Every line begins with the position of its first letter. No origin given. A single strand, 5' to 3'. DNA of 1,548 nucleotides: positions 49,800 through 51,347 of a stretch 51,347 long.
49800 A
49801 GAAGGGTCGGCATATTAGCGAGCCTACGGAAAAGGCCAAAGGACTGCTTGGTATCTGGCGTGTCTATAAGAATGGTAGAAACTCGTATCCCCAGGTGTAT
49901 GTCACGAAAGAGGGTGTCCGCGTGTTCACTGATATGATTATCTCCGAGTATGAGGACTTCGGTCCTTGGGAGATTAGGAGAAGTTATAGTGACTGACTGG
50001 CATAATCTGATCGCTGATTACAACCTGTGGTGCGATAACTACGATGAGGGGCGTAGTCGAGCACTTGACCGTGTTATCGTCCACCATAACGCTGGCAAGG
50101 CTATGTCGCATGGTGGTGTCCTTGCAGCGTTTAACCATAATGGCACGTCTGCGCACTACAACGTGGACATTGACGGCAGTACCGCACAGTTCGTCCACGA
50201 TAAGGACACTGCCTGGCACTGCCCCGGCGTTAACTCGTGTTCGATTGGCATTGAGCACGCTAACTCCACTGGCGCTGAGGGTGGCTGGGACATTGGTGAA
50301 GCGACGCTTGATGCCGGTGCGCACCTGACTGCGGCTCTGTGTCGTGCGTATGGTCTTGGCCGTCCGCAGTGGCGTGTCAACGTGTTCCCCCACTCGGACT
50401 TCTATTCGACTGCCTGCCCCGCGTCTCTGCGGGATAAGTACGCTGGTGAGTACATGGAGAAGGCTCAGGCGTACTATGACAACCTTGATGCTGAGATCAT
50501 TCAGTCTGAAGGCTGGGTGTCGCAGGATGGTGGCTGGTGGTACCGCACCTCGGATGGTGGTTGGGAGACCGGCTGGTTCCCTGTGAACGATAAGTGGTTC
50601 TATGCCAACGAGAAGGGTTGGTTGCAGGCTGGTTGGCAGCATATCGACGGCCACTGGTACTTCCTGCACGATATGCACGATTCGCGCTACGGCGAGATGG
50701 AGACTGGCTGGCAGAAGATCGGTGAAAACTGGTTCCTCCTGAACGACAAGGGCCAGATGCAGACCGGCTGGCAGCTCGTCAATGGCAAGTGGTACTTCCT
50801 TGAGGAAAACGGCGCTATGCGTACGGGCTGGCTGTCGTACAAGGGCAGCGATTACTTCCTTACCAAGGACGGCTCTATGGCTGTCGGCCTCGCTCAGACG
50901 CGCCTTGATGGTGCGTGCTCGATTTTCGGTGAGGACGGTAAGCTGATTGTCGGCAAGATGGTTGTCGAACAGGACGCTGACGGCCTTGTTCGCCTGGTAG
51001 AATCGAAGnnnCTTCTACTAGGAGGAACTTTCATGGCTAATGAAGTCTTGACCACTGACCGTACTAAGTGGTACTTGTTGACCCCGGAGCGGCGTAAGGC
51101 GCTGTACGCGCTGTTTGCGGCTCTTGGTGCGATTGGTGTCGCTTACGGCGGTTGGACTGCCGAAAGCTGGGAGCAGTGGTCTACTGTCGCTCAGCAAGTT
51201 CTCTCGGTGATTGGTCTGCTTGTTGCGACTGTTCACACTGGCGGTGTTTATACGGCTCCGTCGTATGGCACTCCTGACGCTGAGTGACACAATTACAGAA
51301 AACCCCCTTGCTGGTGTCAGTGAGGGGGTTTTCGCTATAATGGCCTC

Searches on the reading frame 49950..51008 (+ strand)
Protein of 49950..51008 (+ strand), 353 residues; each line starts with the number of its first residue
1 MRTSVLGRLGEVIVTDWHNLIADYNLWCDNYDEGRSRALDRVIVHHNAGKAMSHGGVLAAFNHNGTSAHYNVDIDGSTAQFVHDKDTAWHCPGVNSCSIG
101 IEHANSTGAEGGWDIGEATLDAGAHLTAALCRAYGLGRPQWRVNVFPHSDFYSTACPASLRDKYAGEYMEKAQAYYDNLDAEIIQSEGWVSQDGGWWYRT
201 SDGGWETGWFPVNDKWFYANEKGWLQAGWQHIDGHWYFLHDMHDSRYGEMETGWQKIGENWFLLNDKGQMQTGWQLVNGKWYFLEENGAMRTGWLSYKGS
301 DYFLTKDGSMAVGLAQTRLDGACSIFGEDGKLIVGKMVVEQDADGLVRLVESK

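Call 23: search_protein_families(library=pfam, proteins=[window:49950-51008:+], max_evalue=0.01)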
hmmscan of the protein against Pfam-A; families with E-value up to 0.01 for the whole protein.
window:49950-51008:+ (353 aa): 3 families
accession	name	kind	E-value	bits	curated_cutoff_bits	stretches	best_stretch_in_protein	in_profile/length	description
PF01510.30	Amidase_2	-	1.4e-20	74.4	26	1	37-158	3-130/131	N-acetylmuramoyl-L-alanine amidase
PF01473.26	Choline_bind_1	-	2.5e-20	72.1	20.5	2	272-290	1-19/19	Putative cell wall binding repeat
PF19127.6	Choline_bind_3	-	1.4e-17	63.8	27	2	252-290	2-42/47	Choline-binding repeat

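Call 24: search_protein_families(library=phrogs, proteins=[window:49950-51008:+], max_evalue=0.001)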
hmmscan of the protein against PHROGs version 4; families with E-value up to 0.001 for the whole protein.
window:49950-51008:+ (353 aa): 16 families
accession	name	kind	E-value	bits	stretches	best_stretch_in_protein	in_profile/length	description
phrog_14048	-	lysis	7.6e-38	131.9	1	16-188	2-185/305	endolysin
phrog_19265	-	unknown function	1.2e-27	98.3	1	29-180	13-161/293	-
phrog_7854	-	lysis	4.5e-27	96.4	2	247-311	127-192/304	endolysin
phrog_7698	-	lysis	8.8e-24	85.8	1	27-174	12-155/316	endolysin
phrog_6745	-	lysis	4.9e-23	82.6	1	22-312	145-375/396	endolysin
phrog_833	-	lysis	2.4e-17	64.6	1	38-182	29-168/294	endolysin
phrog_31359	-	unknown function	5.8e-17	63.1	1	226-323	52-139/260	-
phrog_1794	-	lysis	2.1e-16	61.3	1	34-241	51-253/336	amidase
phrog_1493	-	lysis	8.7e-15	55.8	1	34-165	29-165/394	endolysin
phrog_670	-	lysis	3.9e-14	53.4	1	28-159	101-235/596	endolysin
phrog_37818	-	unknown function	3.9e-11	44.1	1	271-321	74-121/287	-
phrog_9611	-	lysis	1.4e-09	38.9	1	43-181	27-174/246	endolysin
phrog_35892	-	unknown function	1.8e-08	33.4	1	248-310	1121-1180/1181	-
phrog_3088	-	lysis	2.5e-07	31.7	1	42-178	27-162/248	amidase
phrog_1110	-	lysis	0.00024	21.6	0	251-310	200-261/301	endolysin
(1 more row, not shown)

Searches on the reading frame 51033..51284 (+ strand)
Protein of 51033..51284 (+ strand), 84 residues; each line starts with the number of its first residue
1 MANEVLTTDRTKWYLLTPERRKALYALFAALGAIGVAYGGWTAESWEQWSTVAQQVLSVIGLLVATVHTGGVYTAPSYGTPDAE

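Call 23: search_protein_families(library=pfam, proteins=[window:51033-51284:+], max_evalue=0.01)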
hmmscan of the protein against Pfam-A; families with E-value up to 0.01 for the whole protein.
window:51033-51284:+ (84 aa): 3 families
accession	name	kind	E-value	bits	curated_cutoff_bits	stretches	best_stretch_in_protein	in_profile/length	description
PF23809.1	Phage_holin_9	-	5.1e-07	30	27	1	17-72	68-120/130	Bacteriophage holin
PF09925.14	DUF2157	-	0.0087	16.2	32.4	1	19-70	29-81/146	Predicted membrane protein (DUF2157)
PF09490.15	CbtA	-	0.0099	16.2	30.7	1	19-69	141-192/239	Probable cobalt transporter subunit (CbtA)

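Call 24: search_protein_families(library=phrogs, proteins=[window:51033-51284:+], max_evalue=0.001)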
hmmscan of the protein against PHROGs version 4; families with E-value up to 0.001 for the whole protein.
window:51033-51284:+ (84 aa): 2 families
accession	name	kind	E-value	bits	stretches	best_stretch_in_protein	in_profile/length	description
phrog_565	-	lysis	1.7e-08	35.5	1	19-70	70-120/132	holin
phrog_6116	-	lysis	1.1e-05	26.3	1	15-69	5-59/67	holin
